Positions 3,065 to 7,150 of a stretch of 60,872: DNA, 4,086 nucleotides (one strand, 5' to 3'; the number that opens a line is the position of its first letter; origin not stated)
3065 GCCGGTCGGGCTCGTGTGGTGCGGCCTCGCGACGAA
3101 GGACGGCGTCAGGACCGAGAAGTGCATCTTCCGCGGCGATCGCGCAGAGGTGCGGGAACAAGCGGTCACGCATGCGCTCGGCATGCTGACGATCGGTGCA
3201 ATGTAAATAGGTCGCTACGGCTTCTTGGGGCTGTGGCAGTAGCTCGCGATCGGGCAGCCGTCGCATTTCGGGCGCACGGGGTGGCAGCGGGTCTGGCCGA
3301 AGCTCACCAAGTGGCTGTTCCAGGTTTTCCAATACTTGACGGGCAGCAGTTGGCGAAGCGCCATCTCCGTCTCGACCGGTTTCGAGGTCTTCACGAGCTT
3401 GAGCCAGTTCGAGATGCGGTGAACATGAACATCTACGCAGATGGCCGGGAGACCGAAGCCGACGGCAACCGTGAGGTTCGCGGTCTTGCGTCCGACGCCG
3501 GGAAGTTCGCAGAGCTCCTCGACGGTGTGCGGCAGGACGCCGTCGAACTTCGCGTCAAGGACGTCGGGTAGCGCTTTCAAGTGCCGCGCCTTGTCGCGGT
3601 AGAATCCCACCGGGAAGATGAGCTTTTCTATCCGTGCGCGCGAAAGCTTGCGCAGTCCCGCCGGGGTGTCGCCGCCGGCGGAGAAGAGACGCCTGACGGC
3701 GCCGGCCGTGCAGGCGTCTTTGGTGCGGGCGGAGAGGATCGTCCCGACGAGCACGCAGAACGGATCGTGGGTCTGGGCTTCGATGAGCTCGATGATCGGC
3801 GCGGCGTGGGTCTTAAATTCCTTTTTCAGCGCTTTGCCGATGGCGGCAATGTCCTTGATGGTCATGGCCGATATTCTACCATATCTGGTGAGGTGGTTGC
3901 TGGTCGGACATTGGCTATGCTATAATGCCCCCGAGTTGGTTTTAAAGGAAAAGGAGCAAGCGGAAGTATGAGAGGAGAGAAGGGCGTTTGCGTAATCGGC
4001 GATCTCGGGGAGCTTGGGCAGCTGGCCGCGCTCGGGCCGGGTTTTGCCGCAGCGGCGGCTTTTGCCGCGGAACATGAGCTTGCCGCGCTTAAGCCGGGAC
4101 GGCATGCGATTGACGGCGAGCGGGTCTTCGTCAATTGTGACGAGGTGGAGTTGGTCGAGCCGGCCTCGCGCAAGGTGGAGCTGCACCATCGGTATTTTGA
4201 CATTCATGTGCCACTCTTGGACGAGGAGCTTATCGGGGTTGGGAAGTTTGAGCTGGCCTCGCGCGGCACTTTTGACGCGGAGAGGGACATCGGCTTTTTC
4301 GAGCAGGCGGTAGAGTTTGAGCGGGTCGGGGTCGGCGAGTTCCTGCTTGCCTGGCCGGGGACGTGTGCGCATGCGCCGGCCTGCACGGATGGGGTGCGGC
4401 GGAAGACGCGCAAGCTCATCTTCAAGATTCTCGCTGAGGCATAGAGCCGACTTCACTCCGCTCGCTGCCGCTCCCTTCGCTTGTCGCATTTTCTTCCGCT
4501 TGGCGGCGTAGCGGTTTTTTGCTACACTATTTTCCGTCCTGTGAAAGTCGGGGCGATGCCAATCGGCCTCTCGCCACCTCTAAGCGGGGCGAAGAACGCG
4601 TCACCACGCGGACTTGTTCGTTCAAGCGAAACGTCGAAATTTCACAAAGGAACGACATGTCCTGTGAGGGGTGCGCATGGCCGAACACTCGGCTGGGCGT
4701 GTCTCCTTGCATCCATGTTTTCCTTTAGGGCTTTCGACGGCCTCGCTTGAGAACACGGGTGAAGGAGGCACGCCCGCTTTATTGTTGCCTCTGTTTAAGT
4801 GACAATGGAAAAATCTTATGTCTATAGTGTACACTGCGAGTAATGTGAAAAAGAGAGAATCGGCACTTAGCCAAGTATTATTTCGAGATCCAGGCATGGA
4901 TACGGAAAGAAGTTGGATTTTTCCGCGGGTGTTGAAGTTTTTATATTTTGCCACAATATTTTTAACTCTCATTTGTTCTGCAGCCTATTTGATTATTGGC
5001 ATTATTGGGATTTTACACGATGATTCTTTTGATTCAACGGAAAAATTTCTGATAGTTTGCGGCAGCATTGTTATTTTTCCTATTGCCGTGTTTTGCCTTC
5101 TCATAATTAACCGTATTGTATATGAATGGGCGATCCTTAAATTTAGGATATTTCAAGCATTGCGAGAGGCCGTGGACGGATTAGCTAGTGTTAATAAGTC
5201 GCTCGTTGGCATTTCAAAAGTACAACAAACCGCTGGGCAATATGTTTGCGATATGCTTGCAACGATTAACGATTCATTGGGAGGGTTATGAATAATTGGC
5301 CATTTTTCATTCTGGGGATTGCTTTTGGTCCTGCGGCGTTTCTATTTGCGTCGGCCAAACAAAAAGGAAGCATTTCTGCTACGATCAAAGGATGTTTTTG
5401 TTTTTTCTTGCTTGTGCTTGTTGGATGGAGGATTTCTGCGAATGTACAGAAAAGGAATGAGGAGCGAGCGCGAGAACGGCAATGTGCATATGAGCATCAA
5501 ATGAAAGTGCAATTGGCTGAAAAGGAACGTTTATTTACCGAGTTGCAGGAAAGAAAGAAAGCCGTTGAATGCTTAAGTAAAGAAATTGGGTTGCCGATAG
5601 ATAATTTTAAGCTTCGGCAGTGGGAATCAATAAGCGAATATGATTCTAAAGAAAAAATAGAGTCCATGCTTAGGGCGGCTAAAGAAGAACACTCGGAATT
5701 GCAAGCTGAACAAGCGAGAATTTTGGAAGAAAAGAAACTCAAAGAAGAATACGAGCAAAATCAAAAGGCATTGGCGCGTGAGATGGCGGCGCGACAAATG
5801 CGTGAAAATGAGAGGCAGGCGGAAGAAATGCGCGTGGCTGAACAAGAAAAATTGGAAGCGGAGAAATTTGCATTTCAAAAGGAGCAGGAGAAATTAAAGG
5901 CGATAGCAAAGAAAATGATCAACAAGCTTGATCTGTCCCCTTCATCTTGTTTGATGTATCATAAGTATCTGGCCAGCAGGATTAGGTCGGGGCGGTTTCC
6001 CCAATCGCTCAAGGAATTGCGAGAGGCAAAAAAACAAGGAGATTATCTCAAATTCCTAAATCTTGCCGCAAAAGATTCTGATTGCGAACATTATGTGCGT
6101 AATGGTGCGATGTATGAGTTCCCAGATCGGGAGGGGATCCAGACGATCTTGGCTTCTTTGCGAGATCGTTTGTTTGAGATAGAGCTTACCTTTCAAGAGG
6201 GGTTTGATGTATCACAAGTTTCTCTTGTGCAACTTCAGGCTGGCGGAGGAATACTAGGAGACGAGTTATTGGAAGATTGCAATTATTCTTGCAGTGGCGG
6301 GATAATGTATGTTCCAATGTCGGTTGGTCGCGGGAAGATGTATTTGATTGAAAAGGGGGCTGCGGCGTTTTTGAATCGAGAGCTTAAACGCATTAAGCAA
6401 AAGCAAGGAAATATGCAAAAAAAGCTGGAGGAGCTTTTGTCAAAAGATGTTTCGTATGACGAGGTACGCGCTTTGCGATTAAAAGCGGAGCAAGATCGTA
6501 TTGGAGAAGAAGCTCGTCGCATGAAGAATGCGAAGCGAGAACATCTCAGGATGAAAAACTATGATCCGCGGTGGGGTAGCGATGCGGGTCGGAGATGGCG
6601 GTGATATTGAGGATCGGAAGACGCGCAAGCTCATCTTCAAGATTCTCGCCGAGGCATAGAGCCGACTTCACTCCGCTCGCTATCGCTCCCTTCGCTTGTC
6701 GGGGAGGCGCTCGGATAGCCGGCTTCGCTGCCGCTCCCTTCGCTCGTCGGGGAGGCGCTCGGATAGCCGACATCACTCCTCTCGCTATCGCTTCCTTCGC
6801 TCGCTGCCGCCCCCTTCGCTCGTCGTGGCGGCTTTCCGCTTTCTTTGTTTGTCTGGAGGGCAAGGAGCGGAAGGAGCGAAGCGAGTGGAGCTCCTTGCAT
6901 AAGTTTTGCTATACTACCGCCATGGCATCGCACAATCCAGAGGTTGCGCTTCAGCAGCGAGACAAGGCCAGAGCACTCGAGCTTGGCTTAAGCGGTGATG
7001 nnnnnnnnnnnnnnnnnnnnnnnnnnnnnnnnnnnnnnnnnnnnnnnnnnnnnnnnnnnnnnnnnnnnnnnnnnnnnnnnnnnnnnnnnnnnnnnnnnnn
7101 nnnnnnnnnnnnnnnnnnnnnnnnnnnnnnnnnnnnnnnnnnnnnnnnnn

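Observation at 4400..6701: Low-GC insert bracketed by an 87-bp direct repeat that duplicates the 3' end of the YhcH-like gene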

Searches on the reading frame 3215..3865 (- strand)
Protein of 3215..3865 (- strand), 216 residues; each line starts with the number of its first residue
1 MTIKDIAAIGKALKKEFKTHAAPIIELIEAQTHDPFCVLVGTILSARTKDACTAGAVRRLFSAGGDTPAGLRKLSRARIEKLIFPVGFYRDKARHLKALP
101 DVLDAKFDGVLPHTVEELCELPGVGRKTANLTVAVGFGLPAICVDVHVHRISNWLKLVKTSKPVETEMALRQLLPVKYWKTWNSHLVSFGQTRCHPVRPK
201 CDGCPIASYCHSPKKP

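Call 11: search_protein_families(library=pfam, proteins=[window:3215-3865:-], max_evalue=0.01)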
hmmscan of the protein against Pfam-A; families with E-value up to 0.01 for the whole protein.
window:3215-3865:- (216 aa): 5 families
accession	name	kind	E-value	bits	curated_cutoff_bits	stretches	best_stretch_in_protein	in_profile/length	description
PF00730.31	HhH-GPD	-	6.8e-19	68.6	26.2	1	40-175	1-107/108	HhH-GPD superfamily base excision DNA repair protein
PF00633.29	HHH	-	4.6e-09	36.1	24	1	106-131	1-26/30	Helix-hairpin-helix motif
PF10576.14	EndIII_4Fe-2S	-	0.00019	22.1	20.5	1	194-210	1-17/17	Iron-sulfur binding domain of endonuclease III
PF14520.12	HHH_5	-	0.0006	20.7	27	0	114-129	33-48/57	Helix-hairpin-helix domain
PF21176.3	RecR_HhH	-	0.0014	18.8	27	1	115-129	5-19/45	RecR, helix-hairpin-helix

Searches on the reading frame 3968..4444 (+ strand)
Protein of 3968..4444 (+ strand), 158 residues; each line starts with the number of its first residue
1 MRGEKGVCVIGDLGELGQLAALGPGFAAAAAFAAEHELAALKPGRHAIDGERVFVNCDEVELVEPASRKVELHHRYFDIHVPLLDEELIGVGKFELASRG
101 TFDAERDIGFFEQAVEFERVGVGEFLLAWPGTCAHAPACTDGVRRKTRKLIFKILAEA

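Call 11: search_protein_families(library=pfam, proteins=[window:3968-4444:+], max_evalue=0.01)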
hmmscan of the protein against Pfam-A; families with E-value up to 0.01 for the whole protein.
window:3968-4444:+ (158 aa): 1 family
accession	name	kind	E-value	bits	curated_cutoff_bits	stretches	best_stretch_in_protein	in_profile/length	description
PF04074.18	DUF386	-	5.4e-26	91.8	26.5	1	10-154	3-144/145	YhcH/YjgK/YiaL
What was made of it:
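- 3968..4444 (+): Target gene: YhcH/YjgK/YiaL (DUF386) protein, 158 aa. It is intact because the left repeat copy supplies its last 14 codons and stop. Pfam PF04074, E=5.4e-26 (call 11).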

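Call 14: find_encoding_contigs(protein=window:3968-4444:+, flank=8000, max_places=10)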
Protein window:3968-4444:+ (158 aa): no gene with exactly this product is on record in the collection.

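Call 16: find_related_loci(query=window:3968-4444:+, collection=genome_contigs, flank=10000)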
Query window:3968-4444:+ (158 aa) in genome_contigs; peptide patterns used: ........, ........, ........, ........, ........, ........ (x = any residue, [..] = any of these).
599 stretches matched a pattern, but none encodes a relative of the query by tblastn (E <= 1e-3).

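Call 17: find_related_loci(query=window:3968-4444:+, collection=metagenome_contigs, flank=10000)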
Query window:3968-4444:+ (158 aa) in metagenome_contigs; peptide patterns used: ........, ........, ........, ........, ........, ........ (x = any residue, [..] = any of these).
600 stretches matched a pattern, but none encodes a relative of the query by tblastn (E <= 1e-3).

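Call 24: find_homologous_proteins(query=window:3968-4444:+)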
Query window:3968-4444:+ (158 aa): 7 proteins with E <= 0.001 among 198 candidates.
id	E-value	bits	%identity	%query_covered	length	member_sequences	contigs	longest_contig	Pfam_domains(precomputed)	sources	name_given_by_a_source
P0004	2.1e-99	348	100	100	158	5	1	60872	PF04074.19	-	-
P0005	5.1e-39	152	47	99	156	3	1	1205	PF04074.19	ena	-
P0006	5.3e-38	148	47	99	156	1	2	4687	PF04074.19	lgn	-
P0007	7.9e-36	141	47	97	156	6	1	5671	PF04074.19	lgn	-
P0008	3.3e-35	139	47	96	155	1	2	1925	PF04074.19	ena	-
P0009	3.6e-35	139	48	99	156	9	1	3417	PF04074.19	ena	-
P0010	1.3e-14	72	41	84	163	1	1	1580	PF04074.19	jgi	jgi:YhcH/YjgK/YiaL family protein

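Call 26: find_encoding_contigs(protein=P0012, flank=10000, max_places=10)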
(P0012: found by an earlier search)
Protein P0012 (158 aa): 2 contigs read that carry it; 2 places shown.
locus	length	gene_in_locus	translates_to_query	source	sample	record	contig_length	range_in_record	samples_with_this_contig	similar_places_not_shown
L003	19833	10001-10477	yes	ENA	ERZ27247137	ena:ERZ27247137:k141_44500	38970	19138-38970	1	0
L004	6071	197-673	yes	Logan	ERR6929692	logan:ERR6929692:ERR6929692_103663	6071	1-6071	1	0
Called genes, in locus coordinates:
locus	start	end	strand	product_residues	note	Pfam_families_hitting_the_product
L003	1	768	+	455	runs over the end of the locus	PF05167:DUF711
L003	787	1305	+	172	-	PF00383:dCMP_cyt_deam_1, PF14437:MafB19-deam, PF14439:Bd3614-deam (weak)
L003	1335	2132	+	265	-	PF01026:TatD_DNase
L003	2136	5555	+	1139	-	PF01204:Trehalase, PF22422:MGH1-like_GH, PF17678:Glyco_hydro_92N, PF07971:Glyco_hydro_92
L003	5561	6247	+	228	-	PF00849:PseudoU_synth_2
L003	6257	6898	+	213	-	PF04263:TPK_catalytic, PF21275:Thi_PPkinase_C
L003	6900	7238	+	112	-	PF02152:FolB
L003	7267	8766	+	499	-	PF00144:Beta-lactamase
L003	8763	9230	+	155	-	PF02464:CinA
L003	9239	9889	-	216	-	PF00730:HhH-GPD, PF00633:HHH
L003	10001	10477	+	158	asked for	PF04074:DUF386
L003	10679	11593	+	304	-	PF13646:HEAT_2 (faint), PF02985:HEAT (faint)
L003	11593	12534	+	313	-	PF05175:MTS, PF10294:Methyltransf_16 (faint), PF03602:Cons_hypoth95 (weak), PF08242:Methyltransf_12 (weak), PF13649:Methyltransf_25, PF13847:Methyltransf_31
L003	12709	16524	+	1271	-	-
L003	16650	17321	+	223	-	PF00834:Ribul_P_3_epim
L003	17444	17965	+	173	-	PF02441:Flavoprotein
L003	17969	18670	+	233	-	PF00535:Glycos_transf_2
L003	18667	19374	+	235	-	PF01026:TatD_DNase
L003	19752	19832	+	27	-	?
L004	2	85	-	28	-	?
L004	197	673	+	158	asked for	PF04074:DUF386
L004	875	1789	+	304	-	PF13646:HEAT_2 (faint), PF02985:HEAT (faint)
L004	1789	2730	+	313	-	PF05175:MTS, PF10294:Methyltransf_16 (faint), PF03602:Cons_hypoth95 (weak), PF08242:Methyltransf_12 (weak), PF13649:Methyltransf_25, PF13847:Methyltransf_31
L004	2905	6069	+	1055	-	?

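Call 27: find_encoding_contigs(protein=P0011, flank=10000, max_places=10)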
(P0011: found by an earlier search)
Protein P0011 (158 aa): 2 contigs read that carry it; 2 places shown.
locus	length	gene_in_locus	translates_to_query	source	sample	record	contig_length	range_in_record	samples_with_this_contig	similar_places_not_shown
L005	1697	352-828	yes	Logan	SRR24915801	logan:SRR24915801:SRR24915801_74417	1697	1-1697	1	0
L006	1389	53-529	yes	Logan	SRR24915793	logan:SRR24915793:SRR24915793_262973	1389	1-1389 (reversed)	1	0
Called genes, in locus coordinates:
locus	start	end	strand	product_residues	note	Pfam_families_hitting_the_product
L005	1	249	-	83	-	?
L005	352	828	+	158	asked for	PF04074:DUF386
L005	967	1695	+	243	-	?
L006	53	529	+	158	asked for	PF04074:DUF386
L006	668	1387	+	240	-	?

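Call 33: find_encoding_contigs(protein=P0024, flank=7000, max_places=10)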
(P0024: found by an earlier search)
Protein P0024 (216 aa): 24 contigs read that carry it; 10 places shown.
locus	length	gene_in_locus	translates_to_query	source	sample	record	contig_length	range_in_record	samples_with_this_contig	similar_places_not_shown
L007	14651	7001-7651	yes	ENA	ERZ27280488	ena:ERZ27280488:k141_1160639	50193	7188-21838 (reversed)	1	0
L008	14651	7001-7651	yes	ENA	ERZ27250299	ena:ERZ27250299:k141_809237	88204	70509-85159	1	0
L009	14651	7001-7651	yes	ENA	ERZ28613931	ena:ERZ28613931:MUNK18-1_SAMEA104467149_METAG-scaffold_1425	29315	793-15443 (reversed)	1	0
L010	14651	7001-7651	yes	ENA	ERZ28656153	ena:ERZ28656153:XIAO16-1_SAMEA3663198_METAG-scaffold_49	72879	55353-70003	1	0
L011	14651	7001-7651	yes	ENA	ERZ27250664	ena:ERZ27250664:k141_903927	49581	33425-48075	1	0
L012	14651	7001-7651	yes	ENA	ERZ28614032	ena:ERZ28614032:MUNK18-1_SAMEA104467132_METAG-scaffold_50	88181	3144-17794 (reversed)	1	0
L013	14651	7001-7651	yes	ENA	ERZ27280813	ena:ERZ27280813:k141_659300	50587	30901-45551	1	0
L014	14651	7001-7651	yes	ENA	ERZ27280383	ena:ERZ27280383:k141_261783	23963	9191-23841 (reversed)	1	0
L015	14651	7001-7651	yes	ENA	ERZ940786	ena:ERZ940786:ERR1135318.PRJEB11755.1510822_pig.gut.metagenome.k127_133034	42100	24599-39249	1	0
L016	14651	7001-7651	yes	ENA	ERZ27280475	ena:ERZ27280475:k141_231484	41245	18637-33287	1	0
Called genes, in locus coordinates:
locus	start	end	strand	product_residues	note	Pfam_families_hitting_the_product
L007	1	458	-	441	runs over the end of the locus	PF07607:DUF1570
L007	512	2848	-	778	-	-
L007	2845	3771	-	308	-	PF00701:DHDPS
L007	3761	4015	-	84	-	-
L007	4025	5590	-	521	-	PF03063:Prismane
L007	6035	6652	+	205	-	-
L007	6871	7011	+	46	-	-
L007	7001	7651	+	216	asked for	PF00730:HhH-GPD, PF00633:HHH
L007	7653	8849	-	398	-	PF00171:Aldedh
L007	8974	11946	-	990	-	PF00580:UvrD-helicase, PF13245:AAA_19 (faint), PF00580:UvrD-helicase, PF13361:UvrD_C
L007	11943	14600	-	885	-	PF12705:PDDEXK_1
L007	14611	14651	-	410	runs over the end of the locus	PF02646:RmuC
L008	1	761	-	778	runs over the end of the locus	-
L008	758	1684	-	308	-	PF00701:DHDPS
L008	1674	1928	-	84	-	-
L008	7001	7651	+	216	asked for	PF00730:HhH-GPD, PF00633:HHH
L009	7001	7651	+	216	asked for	PF00730:HhH-GPD, PF00633:HHH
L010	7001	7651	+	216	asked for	PF00730:HhH-GPD, PF00633:HHH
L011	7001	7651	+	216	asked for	PF00730:HhH-GPD, PF00633:HHH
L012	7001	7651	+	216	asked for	PF00730:HhH-GPD, PF00633:HHH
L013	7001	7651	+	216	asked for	PF00730:HhH-GPD, PF00633:HHH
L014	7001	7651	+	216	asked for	PF00730:HhH-GPD, PF00633:HHH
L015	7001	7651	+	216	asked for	PF00730:HhH-GPD, PF00633:HHH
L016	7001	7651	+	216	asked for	PF00730:HhH-GPD, PF00633:HHH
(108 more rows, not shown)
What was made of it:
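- Tried and rejected: nth-based survey: P0024, a member of the window's 90% nth cluster (DNA ~79% identical), has a different neighbourhood in pig-gut contigs and is uninformative for this site (call 33).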

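Call 34: find_encoding_contigs(protein=P0013, flank=5000)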
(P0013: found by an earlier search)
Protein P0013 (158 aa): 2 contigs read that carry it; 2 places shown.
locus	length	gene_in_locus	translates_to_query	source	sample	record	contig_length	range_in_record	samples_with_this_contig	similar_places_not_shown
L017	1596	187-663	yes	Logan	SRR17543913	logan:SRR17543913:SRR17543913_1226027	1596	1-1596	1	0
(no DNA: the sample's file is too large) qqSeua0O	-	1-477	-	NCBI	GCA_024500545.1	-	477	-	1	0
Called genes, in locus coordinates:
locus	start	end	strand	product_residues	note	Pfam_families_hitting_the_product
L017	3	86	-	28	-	?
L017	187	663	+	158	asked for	PF04074:DUF386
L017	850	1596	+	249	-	?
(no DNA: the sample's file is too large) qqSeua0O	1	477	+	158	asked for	PF04074:DUF386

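Call 35: find_encoding_contigs(protein=P0014, flank=5000)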
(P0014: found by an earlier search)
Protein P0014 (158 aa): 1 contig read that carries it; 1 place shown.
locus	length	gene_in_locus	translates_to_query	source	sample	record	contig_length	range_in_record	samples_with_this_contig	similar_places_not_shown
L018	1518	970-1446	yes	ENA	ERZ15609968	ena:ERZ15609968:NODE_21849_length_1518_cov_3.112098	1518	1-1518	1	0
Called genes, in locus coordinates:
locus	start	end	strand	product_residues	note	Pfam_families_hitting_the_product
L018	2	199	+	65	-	?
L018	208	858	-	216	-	PF00730:HhH-GPD, PF00633:HHH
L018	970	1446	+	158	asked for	PF04074:DUF386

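Call 36: find_encoding_contigs(protein=P0018, flank=5000)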
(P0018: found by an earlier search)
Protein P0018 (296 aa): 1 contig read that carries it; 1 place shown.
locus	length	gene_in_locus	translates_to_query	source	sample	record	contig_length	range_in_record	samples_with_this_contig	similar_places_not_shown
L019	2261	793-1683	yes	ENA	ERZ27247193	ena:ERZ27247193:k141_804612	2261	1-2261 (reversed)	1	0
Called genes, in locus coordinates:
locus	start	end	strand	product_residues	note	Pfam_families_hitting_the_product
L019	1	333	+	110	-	?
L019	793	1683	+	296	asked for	PF13646:HEAT_2 (faint), PF02985:HEAT (faint)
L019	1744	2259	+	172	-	?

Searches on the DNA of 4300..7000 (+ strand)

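Call 8: search_rna_families(source=window, start=4300, end=7000, threshold=evalue, max_evalue=5)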
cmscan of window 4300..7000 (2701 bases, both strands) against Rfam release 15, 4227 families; matches with E-value up to 5: 1.
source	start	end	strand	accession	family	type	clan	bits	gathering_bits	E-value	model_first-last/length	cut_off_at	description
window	4690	4779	+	RF03834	mir-3173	Gene; miRNA;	-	22.4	84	0.76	1-80/80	no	mir-3173 microRNA precursor family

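Call 92: search_dna_similar(query=window:4400-6701:+, collection=plasmids, mode=distant, max_evalue=0.001)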
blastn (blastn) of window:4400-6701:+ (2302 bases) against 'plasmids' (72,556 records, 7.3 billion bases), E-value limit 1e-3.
No match.

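Call 101: search_rna_families(sources=[L020, L022, L001], threshold=evalue, max_evalue=1)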
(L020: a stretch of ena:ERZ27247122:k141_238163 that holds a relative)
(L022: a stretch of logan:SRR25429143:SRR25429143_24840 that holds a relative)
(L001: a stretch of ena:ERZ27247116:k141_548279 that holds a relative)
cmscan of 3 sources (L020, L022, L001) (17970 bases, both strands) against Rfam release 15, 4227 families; matches with E-value up to 1: 1.
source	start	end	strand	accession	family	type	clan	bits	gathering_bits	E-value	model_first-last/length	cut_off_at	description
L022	2601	2685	+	RF02133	HOXB13-AS1_2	Gene; lncRNA;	-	19.9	40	0.9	1-81/81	no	HOXB13 antisense RNA 1 conserved region 2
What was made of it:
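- On Any described RNA family (Rfam 15): None in L020, L022 or L001 (call 101).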

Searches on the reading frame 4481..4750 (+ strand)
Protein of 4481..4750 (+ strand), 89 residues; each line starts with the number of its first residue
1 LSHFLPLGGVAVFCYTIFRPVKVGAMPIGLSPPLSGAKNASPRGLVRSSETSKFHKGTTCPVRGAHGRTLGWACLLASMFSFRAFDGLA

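Call 102: search_protein_families(library=pfam, proteins=[window:4481-4750:+], max_evalue=0.1)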
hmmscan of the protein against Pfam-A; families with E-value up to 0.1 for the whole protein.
window:4481-4750:+ (89 aa): 0 families
